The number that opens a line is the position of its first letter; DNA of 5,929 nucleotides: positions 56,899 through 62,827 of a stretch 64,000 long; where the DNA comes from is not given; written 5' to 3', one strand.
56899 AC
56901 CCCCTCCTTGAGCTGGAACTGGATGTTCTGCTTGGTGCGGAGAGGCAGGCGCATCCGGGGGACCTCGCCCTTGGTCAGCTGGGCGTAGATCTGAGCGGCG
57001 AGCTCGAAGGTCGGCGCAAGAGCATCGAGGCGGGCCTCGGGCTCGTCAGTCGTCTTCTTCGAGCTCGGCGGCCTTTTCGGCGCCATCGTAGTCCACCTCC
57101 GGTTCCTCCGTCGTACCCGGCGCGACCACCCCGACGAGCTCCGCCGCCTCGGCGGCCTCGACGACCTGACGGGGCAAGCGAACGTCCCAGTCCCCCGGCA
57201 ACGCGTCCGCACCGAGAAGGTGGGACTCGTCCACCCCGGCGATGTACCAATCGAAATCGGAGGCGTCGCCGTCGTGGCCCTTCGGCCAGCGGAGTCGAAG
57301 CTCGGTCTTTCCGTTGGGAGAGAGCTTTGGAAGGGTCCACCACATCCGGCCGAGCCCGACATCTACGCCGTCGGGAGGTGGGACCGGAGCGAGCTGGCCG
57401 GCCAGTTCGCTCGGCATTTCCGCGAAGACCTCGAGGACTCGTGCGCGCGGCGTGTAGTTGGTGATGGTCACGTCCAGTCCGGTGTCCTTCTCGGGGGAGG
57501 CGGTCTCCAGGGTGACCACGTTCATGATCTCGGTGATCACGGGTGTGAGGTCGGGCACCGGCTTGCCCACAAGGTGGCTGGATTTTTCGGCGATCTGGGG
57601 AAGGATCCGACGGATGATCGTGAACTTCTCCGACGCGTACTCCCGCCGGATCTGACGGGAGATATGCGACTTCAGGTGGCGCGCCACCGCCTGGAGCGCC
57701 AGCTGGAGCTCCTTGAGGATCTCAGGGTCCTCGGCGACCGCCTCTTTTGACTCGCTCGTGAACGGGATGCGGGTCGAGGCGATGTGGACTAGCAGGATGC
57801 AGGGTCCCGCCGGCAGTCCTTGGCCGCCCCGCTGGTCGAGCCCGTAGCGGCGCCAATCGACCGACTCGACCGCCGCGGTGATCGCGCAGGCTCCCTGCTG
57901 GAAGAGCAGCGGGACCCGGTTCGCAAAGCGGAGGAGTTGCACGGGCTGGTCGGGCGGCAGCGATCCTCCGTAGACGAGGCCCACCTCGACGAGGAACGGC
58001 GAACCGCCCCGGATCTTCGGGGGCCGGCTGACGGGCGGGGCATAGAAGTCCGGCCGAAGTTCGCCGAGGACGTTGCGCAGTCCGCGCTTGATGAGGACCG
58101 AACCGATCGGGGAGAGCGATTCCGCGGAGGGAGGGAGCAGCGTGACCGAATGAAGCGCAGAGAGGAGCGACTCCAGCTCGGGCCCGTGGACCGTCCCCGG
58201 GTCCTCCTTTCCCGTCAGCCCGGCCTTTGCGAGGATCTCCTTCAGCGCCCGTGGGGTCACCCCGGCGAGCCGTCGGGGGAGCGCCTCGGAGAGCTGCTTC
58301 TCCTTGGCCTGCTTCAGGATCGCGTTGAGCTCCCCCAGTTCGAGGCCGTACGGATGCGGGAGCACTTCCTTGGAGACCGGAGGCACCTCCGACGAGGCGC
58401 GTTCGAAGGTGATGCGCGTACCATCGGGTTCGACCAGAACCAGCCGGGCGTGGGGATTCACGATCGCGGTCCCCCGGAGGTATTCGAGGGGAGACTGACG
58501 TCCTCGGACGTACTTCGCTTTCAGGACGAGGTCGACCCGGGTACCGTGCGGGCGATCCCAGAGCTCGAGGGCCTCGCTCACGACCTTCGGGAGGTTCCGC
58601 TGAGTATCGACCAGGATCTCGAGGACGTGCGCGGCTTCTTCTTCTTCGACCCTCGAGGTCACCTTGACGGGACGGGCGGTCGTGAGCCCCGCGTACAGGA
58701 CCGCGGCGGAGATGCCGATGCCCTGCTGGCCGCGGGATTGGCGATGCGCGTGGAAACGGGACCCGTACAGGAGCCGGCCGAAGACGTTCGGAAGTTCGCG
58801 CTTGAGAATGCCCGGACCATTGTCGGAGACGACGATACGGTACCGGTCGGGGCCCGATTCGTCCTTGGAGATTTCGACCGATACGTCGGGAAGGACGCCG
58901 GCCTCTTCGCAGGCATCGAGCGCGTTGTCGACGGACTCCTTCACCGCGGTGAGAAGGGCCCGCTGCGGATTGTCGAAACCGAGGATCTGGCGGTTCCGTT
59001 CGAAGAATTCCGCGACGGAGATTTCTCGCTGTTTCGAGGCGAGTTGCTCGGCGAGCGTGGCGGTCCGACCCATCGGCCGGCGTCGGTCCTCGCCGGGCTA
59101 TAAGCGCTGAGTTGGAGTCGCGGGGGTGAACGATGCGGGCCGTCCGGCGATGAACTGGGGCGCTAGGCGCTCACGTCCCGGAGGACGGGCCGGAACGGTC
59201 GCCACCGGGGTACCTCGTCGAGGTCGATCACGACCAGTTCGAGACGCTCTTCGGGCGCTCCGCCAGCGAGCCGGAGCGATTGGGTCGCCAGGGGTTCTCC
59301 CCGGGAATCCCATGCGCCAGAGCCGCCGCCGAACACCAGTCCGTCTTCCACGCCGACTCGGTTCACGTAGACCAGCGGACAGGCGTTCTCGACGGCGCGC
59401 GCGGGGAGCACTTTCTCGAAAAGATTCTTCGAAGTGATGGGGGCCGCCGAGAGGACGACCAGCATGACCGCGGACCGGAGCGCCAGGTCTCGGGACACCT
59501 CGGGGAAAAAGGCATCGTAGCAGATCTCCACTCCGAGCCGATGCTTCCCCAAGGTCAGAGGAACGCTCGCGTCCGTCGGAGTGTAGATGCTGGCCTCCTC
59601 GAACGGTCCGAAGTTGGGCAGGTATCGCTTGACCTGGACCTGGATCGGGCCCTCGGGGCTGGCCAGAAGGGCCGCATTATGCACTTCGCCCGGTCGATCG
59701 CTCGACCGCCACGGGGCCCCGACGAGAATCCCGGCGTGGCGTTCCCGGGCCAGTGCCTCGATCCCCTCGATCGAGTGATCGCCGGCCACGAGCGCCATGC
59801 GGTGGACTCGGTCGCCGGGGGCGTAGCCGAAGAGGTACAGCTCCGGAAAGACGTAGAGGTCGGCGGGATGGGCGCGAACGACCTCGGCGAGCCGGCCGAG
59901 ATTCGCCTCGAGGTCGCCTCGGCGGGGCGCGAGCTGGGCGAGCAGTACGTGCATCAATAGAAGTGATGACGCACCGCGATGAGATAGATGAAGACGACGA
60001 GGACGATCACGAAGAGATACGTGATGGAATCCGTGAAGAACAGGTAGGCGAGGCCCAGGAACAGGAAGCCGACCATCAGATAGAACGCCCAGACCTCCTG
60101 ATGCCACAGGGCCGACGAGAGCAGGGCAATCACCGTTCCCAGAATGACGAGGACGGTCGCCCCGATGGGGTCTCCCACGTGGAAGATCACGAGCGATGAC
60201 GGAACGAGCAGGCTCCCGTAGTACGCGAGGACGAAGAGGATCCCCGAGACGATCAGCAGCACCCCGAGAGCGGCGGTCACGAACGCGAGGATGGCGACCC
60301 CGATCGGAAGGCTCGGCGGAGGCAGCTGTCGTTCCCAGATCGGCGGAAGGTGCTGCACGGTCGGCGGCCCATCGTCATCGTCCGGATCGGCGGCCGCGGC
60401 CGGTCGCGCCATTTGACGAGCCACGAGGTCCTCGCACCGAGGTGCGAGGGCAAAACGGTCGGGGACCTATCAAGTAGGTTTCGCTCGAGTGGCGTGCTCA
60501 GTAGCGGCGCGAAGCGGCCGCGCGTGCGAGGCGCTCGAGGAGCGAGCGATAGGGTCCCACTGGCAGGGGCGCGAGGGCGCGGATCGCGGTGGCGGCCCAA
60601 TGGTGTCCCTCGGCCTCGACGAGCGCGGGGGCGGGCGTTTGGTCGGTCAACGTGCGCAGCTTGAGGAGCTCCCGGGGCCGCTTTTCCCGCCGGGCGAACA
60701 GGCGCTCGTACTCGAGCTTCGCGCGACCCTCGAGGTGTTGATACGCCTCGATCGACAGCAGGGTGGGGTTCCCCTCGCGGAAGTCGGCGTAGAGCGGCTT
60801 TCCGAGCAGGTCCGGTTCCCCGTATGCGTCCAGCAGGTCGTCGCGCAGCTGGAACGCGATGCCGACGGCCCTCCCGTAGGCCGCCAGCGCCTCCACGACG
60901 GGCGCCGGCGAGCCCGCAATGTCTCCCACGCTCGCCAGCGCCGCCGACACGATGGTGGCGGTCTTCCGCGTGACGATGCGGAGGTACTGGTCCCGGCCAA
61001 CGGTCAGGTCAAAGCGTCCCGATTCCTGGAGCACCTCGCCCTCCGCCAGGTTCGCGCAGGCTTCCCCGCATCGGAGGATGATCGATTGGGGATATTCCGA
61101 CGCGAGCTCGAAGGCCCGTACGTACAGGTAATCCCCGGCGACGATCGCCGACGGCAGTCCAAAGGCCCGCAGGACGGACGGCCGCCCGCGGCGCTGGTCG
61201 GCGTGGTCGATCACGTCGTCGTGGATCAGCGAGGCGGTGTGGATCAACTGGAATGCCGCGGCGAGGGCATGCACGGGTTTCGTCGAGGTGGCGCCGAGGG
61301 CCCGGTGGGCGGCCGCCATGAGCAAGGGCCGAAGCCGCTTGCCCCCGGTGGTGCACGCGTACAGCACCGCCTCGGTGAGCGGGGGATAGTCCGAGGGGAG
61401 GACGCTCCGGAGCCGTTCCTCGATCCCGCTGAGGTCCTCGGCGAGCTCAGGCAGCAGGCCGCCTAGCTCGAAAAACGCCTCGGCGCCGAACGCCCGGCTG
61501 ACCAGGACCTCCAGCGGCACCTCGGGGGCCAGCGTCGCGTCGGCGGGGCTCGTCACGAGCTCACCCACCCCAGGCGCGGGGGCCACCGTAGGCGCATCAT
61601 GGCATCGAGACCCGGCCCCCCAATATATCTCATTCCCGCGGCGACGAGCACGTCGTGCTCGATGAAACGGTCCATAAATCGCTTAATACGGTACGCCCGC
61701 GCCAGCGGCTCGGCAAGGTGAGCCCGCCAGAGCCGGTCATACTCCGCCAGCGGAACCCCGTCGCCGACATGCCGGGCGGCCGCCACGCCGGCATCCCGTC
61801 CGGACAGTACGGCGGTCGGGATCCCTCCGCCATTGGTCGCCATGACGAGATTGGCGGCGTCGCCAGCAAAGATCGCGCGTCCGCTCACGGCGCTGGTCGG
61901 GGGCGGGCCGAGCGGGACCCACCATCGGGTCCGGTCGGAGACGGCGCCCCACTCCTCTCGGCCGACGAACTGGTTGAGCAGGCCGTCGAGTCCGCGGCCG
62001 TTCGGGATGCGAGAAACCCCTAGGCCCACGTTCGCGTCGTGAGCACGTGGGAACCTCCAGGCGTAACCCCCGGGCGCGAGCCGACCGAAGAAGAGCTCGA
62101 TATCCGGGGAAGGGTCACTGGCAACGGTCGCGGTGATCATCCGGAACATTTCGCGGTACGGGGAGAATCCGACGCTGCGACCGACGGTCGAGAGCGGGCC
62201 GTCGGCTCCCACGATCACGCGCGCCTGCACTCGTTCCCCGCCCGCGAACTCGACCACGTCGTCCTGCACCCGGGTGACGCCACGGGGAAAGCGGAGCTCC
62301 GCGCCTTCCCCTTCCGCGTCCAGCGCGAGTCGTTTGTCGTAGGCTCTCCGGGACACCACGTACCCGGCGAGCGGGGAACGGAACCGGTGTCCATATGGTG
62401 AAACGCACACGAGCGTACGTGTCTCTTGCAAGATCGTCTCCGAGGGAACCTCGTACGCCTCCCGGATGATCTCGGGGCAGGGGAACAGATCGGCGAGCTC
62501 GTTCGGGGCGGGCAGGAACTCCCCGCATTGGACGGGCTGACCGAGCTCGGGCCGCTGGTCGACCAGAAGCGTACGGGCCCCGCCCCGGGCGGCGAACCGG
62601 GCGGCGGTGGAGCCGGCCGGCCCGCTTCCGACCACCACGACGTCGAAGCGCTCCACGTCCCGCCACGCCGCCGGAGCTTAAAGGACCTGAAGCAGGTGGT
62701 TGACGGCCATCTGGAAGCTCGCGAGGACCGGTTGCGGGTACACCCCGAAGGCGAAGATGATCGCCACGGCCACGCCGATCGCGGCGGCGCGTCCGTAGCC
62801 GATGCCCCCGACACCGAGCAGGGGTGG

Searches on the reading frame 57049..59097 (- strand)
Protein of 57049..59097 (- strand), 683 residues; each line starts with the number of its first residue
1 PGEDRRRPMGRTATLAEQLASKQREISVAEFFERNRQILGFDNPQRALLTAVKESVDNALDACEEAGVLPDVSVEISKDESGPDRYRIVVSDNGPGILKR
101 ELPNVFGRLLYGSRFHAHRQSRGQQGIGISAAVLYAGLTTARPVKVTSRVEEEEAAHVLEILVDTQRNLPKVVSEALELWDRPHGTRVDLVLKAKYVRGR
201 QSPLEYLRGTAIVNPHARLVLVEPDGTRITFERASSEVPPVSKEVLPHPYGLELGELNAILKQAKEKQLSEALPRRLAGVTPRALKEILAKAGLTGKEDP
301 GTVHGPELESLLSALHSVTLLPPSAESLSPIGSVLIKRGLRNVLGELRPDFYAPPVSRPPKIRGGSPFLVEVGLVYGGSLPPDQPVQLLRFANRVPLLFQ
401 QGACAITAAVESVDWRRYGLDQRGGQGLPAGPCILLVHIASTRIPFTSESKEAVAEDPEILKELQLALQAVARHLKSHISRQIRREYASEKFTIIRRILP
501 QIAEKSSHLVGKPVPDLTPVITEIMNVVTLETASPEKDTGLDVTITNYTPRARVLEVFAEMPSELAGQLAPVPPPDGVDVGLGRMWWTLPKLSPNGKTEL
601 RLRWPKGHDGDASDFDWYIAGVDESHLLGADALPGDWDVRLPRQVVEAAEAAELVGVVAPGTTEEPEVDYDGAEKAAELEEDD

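Call 87: search_protein_families(library=pfam, proteins=[window:57049-59097:-], max_evalue=0.00001)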
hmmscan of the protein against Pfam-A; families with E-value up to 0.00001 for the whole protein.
window:57049-59097:- (683 aa): 3 families
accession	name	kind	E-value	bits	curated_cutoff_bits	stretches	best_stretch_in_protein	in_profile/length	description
PF09239.17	Topo-VIb_trans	-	7.3e-57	192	24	1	323-490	1-158/159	Topoisomerase VI B subunit, transducer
PF02518.31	HATPase_c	-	1.1e-10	42.4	26.4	1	45-139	3-84/111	Histidine kinase-, DNA gyrase B-, and HSP90-like ATPase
PF13589.12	HATPase_c_3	-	2.6e-10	40.9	25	1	50-161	5-105/137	Histidine kinase-, DNA gyrase B-, and HSP90-like ATPase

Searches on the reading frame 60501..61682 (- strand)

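Call 87: search_protein_families(library=pfam, proteins=[window:60501-61682:-], max_evalue=0.00001)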
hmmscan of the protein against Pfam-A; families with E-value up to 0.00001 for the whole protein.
window:60501-61682:- (394 aa): 1 family
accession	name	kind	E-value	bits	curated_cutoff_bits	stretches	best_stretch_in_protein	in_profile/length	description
PF00348.22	polyprenyl_synt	-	1.3e-60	205.2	27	1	102-338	4-243/251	Polyprenyl synthetase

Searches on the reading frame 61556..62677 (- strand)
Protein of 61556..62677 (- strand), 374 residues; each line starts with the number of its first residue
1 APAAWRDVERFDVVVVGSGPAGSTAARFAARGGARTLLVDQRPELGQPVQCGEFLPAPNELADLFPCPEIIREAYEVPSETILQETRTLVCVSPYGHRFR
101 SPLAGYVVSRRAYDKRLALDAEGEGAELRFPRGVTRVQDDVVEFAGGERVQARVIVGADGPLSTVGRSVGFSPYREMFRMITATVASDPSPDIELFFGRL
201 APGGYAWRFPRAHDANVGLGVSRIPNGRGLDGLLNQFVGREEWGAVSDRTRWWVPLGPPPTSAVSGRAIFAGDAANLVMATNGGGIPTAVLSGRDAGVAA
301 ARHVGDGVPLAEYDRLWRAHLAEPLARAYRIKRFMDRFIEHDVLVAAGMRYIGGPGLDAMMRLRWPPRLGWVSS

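Call 87: search_protein_families(library=pfam, proteins=[window:61556-62677:-], max_evalue=0.00001)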
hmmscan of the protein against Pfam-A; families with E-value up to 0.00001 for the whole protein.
window:61556-62677:- (374 aa): 7 families
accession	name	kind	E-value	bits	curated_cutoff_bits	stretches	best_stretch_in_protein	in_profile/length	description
PF01494.25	FAD_binding_3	-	2.5e-11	43.8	22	0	11-44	2-35/349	FAD binding domain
PF22578.2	GGR_cat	-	2.4e-09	37.4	27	1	181-238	9-68/88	Geranylgeranyl reductase catalytic domain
PF01266.30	DAO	-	4.1e-09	36.9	27.9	0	12-46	1-35/353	FAD dependent oxidoreductase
PF12831.13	FAD_oxidored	-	8.2e-09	35.7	27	1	12-46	1-35/416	FAD dependent oxidoreductase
PF07992.20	Pyr_redox_2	-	2.8e-06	27.4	26.1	1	11-42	1-32/291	Pyridine nucleotide-disulphide oxidoreductase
PF13450.12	NAD_binding_8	-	3.9e-06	27.5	21.9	0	15-46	1-32/68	NAD(P)-binding Rossmann-like domain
PF00890.30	FAD_binding_2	-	7.1e-06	25.9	20.4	1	12-45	1-34/414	FAD binding domain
